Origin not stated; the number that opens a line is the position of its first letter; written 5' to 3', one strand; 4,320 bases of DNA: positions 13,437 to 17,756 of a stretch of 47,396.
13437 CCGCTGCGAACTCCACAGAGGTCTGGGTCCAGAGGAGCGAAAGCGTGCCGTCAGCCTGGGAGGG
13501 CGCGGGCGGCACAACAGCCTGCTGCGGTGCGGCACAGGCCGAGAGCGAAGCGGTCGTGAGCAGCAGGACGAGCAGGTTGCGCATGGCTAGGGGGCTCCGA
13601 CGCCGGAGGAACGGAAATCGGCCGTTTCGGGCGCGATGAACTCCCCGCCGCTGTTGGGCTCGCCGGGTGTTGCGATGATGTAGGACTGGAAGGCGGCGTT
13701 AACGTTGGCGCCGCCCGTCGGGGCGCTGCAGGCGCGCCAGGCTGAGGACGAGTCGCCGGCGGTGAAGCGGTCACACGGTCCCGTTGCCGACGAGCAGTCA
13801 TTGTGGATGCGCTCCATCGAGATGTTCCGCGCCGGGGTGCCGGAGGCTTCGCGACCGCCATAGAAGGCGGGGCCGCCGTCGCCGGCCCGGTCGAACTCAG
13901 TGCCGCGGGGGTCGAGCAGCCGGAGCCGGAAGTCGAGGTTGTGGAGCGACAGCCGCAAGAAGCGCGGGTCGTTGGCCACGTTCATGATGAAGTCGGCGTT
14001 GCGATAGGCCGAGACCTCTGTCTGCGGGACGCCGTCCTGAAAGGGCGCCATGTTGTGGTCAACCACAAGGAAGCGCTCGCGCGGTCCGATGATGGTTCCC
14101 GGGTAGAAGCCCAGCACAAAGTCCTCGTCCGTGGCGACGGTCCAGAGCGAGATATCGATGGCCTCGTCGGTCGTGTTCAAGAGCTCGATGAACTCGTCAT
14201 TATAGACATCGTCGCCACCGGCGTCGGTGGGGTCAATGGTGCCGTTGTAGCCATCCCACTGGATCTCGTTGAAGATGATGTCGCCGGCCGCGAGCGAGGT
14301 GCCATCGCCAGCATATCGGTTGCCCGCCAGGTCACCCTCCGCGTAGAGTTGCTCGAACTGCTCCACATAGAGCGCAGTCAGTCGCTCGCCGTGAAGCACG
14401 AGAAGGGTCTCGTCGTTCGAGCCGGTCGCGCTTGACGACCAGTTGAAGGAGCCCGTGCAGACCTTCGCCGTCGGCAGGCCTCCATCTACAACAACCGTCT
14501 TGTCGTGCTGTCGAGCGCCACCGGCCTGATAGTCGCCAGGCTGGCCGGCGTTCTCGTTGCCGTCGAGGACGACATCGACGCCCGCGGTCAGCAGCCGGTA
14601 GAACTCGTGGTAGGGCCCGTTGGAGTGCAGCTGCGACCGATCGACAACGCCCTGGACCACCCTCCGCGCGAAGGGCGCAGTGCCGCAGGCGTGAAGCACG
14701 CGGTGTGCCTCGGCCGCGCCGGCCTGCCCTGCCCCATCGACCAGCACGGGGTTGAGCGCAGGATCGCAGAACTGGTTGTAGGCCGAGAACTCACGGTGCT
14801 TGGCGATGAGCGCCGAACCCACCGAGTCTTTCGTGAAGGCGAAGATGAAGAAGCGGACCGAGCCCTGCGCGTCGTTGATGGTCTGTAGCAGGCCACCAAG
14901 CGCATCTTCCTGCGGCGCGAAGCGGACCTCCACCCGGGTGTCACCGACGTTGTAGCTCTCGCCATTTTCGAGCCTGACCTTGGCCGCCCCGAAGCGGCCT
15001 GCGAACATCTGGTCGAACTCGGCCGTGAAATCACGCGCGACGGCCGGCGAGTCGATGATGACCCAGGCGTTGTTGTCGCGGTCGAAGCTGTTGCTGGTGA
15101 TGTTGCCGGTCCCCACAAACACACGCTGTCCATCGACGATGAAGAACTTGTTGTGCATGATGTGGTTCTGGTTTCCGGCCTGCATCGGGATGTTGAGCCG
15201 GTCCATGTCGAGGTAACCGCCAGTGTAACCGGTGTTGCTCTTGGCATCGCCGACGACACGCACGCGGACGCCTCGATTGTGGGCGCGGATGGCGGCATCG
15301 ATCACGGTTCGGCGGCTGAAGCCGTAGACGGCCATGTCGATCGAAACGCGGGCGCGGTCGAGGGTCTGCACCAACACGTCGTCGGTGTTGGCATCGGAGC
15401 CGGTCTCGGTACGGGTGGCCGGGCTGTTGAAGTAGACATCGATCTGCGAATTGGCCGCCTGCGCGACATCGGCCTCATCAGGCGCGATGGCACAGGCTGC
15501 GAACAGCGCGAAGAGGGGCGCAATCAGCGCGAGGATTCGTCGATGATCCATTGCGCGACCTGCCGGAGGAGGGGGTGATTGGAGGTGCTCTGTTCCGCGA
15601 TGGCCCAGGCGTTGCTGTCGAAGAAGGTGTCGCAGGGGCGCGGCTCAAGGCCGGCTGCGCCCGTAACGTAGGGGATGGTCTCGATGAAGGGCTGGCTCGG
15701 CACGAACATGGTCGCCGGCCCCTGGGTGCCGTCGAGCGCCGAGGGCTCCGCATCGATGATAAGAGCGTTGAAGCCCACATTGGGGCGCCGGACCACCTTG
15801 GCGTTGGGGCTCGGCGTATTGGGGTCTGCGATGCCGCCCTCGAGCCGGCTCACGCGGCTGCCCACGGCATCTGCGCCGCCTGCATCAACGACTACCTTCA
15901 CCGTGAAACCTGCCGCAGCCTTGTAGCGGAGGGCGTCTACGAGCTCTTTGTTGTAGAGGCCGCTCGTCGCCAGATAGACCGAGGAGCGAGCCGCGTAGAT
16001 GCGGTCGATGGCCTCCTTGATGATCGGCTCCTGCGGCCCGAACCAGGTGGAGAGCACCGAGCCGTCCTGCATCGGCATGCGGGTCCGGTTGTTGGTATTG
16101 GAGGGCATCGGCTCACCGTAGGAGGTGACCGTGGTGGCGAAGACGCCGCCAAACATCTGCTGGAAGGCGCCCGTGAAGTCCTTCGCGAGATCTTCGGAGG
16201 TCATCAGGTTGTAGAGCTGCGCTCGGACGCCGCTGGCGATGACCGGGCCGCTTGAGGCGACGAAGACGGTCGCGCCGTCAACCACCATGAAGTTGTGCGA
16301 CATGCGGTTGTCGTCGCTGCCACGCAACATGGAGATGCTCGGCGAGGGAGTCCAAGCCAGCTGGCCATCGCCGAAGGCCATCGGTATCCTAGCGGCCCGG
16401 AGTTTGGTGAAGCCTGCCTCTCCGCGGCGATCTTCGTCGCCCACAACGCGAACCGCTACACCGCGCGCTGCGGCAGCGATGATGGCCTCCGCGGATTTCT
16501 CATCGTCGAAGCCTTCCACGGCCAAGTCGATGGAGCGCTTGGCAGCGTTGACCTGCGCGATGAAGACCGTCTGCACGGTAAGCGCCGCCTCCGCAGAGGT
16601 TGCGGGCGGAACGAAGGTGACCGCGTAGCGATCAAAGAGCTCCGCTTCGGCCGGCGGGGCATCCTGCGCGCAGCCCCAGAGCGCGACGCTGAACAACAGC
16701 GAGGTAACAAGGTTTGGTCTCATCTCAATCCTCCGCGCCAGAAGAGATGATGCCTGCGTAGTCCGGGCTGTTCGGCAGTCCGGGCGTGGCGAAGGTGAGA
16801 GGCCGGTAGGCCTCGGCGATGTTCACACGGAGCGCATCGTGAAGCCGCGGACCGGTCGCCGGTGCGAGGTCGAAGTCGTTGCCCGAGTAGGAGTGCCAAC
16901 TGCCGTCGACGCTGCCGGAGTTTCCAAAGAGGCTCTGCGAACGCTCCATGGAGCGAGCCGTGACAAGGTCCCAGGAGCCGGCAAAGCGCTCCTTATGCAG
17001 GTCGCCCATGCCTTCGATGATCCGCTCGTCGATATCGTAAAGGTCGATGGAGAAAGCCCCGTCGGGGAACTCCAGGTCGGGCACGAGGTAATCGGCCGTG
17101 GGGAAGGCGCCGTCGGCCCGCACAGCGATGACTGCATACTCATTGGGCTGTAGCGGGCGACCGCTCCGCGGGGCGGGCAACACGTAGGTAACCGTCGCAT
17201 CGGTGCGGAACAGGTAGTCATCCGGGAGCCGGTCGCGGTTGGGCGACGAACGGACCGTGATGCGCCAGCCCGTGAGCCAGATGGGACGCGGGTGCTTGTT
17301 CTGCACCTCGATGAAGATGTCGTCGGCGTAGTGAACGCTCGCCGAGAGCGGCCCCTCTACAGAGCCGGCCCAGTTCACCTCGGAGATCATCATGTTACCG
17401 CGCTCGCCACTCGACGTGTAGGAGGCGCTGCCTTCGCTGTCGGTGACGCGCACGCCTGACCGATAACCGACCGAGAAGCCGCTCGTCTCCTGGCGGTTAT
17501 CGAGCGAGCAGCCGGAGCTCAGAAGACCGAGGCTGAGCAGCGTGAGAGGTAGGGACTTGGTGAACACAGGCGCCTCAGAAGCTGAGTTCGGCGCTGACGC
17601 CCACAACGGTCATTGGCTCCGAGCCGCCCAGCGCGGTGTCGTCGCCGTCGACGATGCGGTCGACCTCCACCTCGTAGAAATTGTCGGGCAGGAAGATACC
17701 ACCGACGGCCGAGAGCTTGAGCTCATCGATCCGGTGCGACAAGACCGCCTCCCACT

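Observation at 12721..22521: Seven-gene secreted nuclease/phosphatase operon that reads like a disassembled ExeM/NucH extracellular nuclease with its own outer-membrane barrel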

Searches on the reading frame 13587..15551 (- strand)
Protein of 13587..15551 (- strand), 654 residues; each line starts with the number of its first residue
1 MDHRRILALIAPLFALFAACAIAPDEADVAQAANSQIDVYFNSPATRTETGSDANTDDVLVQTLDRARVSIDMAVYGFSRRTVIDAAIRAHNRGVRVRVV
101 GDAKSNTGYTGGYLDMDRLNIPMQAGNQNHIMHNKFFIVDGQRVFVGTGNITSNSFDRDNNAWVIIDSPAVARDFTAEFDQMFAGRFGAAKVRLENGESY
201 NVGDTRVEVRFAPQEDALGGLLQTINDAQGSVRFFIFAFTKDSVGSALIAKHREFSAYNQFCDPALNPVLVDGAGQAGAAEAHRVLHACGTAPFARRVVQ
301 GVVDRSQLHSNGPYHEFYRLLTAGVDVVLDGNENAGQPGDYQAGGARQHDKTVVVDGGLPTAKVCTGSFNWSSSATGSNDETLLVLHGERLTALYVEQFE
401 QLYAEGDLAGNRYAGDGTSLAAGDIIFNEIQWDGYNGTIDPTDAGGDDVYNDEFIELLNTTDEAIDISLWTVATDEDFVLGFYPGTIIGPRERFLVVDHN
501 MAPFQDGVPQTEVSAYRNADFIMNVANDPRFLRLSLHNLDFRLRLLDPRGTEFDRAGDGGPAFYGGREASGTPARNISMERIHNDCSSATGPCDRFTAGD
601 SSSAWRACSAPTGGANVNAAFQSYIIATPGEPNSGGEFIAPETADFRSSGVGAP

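Call 3: search_protein_families(library=pfam, proteins=[window:13587-15551:-], max_evalue=0.01)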
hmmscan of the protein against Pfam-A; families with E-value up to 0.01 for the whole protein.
window:13587-15551:- (654 aa): 4 families
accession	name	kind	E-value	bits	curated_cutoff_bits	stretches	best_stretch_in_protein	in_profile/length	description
PF13091.12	PLDc_2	-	5.2e-39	133.5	27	2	60-182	1-131/132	PLD-like domain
PF00932.25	LTD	-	3.9e-10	40.5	34.3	1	421-557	4-106/109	Lamin Tail Domain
PF00614.28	PLDc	-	1.7e-06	28.3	21.9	1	132-155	5-28/28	Phospholipase D Active site motif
PF07894.18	SACK1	-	0.00054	20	21.4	0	362-405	229-271/274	Scaffolding anchor of CK1 domain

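Call 4: search_protein_families(library=ncbifam, proteins=[window:13587-15551:-], max_evalue=0.01)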
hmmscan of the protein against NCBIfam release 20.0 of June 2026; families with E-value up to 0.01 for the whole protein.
window:13587-15551:- (654 aa): 6 families
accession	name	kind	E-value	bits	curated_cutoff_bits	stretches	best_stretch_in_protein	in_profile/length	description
NF010492.0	PRK13912.1-3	equivalog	7e-18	64.8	297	1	59-182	38-171/178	nuclease NucT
NF010491.0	PRK13912.1-2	equivalog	2.3e-15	56.9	225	1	58-163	39-154/180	nuclease NucT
NF038319.1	DISARM_DrmC_I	equivalog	1.3e-11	44.5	133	1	30-182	71-234/236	DISARM system phospholipase D-like protein DrmC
NF010490.0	PRK13912.1-1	equivalog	1.3e-08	35.1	211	1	56-165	31-138/159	nuclease NucT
NF010493.0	PRK13912.1-4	equivalog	2.8e-07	30.7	351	1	60-180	32-162/171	nuclease NucT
TIGR04265.1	bac_cardiolipin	equivalog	0.0014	17.7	290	0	129-181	397-449/483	cardiolipin synthase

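Call 47: search_solved_structures(query=window:13587-15551:-, max_evalue=0.01, show_alignments=2)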
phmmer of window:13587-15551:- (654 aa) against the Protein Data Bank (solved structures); distinct sequences matched with E-value up to 0.01: 12.
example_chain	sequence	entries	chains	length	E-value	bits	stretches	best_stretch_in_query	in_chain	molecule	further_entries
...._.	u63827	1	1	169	1.9e-13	53.2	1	60-142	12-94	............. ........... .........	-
4gen_A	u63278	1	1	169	2.7e-13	52.7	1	60-142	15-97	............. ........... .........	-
4gel_A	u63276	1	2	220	4.6e-13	51.9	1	59-142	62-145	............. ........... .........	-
4gem_A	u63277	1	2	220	3.2e-12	49.1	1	59-142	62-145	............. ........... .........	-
1byr_A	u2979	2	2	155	1.8e-11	46.6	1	58-180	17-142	PROTEIN (ENDONUCLEASE)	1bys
9lkx_K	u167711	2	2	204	2.3e-09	39.7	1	60-183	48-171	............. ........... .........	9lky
7e0m_A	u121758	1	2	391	3.3e-09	39.1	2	130-185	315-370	Phospholipase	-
6ehi_A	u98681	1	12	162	4.8e-09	38.6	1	59-165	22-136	Nuclease NucT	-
4ggj_A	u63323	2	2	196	5.3e-09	38.5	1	60-142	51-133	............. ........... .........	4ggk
9fiz_A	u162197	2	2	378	0.00085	21.3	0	83-191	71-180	Envelope phospholipase OPG057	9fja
9fhk_B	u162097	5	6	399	0.0014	20.6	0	83-191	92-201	Envelope phospholipase OPG057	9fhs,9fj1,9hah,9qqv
9fj0_A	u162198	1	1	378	0.007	18.3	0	83-191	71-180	Envelope phospholipase OPG057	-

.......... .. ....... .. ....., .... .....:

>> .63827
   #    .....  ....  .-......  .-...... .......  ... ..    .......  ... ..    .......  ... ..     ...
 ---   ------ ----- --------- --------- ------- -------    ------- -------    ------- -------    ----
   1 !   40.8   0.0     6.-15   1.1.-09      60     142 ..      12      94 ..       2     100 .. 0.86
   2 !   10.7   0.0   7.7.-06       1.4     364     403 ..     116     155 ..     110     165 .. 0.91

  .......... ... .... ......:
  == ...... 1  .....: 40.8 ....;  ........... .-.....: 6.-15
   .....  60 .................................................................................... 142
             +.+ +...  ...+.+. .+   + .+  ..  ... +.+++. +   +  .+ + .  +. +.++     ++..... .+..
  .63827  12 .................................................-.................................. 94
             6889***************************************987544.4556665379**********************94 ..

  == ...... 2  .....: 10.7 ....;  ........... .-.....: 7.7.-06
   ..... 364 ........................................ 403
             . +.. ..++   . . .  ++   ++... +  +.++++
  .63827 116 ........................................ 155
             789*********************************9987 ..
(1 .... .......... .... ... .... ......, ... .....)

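Call 80: search_protein_families(library=padloc, proteins=[window:13587-15551:-], max_evalue=0.001)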
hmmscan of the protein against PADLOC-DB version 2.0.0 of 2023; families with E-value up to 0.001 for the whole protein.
window:13587-15551:- (654 aa): 17 families
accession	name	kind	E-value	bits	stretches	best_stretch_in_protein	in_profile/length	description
PDLC02588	DrmC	-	1e-10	39.7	1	32-176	83-237/256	DrmC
PDLC02614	DrmC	-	1.7e-10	38.9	1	58-170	24-139/153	DrmC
PDLC02606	DrmC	-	2.4e-09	35.2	1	31-176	12-167/182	DrmC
PDLC02608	DrmC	-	1.3e-08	32.8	1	56-185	18-154/162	DrmC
PDLC02612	DrmC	-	1.5e-08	32.4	1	49-180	86-222/235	DrmC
PDLC02585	DrmC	-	2.9e-08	31.6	1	30-182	82-244/253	DrmC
PDLC02587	DrmC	-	1.3e-07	29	1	126-183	199-256/267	DrmC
PDLC02597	DrmC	-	4e-06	24.9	1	43-179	86-232/242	DrmC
PDLC03924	MkoC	-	4.9e-06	22.9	0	56-164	993-1115/1136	-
PDLC02607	DrmC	-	1.1e-05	22.9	1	33-183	90-254/265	DrmC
PDLC02602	DrmC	-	1.1e-05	22.6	0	130-183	196-249/381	DrmC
PDLC03829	ZacB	-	4.4e-05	20.5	0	349-393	298-340/586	-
PDLC02609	DrmC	-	6.2e-05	21.1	0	30-175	74-225/241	DrmC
PDLC02591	DrmC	-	0.00011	19.5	0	119-181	184-249/260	DrmC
PDLC02605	DrmC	-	0.00018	19.2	0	132-182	209-259/270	DrmC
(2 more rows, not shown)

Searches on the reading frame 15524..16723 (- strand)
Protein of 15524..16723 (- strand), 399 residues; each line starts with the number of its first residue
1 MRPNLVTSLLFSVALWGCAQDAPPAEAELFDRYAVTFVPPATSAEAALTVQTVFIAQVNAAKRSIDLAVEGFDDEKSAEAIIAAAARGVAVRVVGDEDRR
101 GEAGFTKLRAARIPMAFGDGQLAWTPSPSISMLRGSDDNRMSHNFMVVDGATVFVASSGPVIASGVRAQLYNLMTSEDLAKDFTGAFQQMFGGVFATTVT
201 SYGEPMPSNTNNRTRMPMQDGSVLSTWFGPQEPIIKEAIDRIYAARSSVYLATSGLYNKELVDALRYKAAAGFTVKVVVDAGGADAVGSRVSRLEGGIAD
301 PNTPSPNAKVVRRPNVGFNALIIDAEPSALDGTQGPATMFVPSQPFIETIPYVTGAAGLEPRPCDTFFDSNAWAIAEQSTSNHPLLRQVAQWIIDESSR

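Call 3: search_protein_families(library=pfam, proteins=[window:15524-16723:-], max_evalue=0.01)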
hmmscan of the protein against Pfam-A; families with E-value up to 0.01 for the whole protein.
window:15524-16723:- (399 aa): 1 family
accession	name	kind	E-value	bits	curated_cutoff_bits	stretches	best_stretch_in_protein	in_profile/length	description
PF13091.12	PLDc_2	-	4e-14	53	27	1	55-159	2-99/132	PLD-like domain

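Call 4: search_protein_families(library=ncbifam, proteins=[window:15524-16723:-], max_evalue=0.01)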
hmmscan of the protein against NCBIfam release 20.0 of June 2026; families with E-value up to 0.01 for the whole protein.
window:15524-16723:- (399 aa): 3 families
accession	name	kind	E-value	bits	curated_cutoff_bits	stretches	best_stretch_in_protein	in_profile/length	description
NF038319.1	DISARM_DrmC_I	equivalog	0.0001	22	133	0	50-157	95-200/236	DISARM system phospholipase D-like protein DrmC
NF010492.0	PRK13912.1-3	equivalog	0.00011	21.8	297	0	55-99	40-84/178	nuclease NucT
NF010491.0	PRK13912.1-2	equivalog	0.00052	19.8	225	0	53-98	40-85/180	nuclease NucT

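Call 80: search_protein_families(library=padloc, proteins=[window:15524-16723:-], max_evalue=0.001)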
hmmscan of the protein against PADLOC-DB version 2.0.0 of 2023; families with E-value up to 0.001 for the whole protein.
window:15524-16723:- (399 aa): 2 families
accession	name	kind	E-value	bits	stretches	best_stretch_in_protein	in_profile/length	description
PDLC02612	DrmC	-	8.9e-05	20.1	0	238-291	97-151/235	DrmC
PDLC02606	DrmC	-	0.00055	17.7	0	39-157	24-139/182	DrmC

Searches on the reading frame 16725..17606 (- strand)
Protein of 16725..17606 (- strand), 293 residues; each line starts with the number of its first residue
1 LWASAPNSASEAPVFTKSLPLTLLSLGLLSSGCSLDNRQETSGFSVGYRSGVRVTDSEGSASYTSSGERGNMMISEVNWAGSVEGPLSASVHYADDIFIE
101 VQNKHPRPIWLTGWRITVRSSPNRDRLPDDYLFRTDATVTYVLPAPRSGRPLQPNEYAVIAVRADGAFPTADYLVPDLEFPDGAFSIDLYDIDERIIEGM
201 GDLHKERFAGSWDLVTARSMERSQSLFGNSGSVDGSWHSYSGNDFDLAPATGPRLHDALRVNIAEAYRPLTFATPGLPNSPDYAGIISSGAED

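Call 3: search_protein_families(library=pfam, proteins=[window:16725-17606:-], max_evalue=0.01)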
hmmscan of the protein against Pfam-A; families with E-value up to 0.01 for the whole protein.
window:16725-17606:- (293 aa): 1 family
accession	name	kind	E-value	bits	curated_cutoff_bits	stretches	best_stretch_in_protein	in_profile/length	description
PF00932.25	LTD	-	0.0005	20.9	34.3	1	69-164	5-71/109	Lamin Tail Domain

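Call 4: search_protein_families(library=ncbifam, proteins=[window:16725-17606:-], max_evalue=0.01)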
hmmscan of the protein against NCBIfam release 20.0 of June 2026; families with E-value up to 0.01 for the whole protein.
window:16725-17606:- (293 aa): 0 families

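Call 80: search_protein_families(library=padloc, proteins=[window:16725-17567:-], max_evalue=0.001)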
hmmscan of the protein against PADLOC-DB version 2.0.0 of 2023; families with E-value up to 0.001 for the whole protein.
window:16725-17567:- (280 aa): 0 families
